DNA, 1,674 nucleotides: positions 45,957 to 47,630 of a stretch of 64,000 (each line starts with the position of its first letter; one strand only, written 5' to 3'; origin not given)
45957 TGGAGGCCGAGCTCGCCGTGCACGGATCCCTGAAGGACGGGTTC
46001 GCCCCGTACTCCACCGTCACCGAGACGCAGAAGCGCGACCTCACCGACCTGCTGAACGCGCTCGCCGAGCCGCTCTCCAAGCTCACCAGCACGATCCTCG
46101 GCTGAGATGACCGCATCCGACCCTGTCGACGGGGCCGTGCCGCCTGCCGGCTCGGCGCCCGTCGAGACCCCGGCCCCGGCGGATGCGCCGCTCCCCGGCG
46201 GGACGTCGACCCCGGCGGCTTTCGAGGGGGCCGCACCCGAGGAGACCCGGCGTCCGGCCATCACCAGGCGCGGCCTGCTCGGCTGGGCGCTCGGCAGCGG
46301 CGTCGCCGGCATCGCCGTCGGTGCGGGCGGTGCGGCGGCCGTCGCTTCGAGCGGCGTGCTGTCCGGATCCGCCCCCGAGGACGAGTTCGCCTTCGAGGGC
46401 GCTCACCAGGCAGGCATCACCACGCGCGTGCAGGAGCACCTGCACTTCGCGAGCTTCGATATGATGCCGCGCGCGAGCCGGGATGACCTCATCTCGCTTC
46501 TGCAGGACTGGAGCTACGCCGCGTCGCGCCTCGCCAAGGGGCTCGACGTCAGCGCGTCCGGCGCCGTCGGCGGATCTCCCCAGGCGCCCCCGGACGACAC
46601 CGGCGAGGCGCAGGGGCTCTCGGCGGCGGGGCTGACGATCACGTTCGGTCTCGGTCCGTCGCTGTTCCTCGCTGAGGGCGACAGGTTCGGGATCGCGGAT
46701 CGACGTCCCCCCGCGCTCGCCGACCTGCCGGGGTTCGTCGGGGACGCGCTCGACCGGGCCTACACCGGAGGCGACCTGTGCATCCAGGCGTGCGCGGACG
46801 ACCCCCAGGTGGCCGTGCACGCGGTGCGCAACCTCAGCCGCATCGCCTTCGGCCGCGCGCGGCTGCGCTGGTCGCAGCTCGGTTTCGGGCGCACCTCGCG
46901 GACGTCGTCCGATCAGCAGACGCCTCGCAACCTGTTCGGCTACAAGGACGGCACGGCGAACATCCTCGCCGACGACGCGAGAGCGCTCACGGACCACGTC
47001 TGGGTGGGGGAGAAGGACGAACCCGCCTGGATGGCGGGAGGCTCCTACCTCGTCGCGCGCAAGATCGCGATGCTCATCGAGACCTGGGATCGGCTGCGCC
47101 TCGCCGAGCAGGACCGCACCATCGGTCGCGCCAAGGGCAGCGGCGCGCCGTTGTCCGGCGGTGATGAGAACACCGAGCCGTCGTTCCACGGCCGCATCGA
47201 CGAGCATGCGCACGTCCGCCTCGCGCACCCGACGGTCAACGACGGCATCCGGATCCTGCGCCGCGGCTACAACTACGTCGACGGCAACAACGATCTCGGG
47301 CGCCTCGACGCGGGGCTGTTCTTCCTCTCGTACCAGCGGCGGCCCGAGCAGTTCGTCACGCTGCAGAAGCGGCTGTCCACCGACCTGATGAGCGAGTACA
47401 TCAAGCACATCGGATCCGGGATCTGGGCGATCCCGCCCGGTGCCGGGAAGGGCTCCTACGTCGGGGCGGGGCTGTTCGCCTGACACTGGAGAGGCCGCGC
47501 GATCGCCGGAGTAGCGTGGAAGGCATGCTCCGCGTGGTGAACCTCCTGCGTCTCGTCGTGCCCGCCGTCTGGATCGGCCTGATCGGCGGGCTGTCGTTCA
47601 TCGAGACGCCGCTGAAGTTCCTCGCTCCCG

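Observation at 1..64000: GGATCC, and especially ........, behaves as a highly iterated palindrome across coding and non-coding DNA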

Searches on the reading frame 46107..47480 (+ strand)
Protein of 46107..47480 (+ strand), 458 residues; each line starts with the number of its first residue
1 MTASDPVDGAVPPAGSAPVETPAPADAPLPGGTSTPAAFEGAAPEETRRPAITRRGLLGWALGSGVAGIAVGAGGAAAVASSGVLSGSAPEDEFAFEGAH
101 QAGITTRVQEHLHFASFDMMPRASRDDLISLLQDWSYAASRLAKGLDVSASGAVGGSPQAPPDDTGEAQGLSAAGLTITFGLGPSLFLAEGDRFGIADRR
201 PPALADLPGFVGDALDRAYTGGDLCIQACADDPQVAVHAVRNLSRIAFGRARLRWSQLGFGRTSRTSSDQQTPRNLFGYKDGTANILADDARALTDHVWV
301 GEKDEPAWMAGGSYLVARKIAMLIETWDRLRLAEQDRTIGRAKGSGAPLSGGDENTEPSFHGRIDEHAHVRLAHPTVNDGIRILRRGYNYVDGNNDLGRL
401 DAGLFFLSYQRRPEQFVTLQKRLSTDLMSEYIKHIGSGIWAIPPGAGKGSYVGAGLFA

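Call 20: search_protein_families(library=pfam, proteins=[window:46107-47480:+], max_evalue=0.001)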
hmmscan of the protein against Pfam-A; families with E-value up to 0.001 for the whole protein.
window:46107-47480:+ (458 aa): 2 families
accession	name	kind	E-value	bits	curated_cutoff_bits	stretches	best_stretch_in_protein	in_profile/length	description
PF20628.3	Dyp_perox_C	-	2.1e-45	154.9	20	1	272-445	1-164/166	Dyp-type peroxidase, C-terminal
PF04261.18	Dyp_perox_N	-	1.8e-31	109.5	20.4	1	101-260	1-145/146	Dyp-type peroxidase, N-terminal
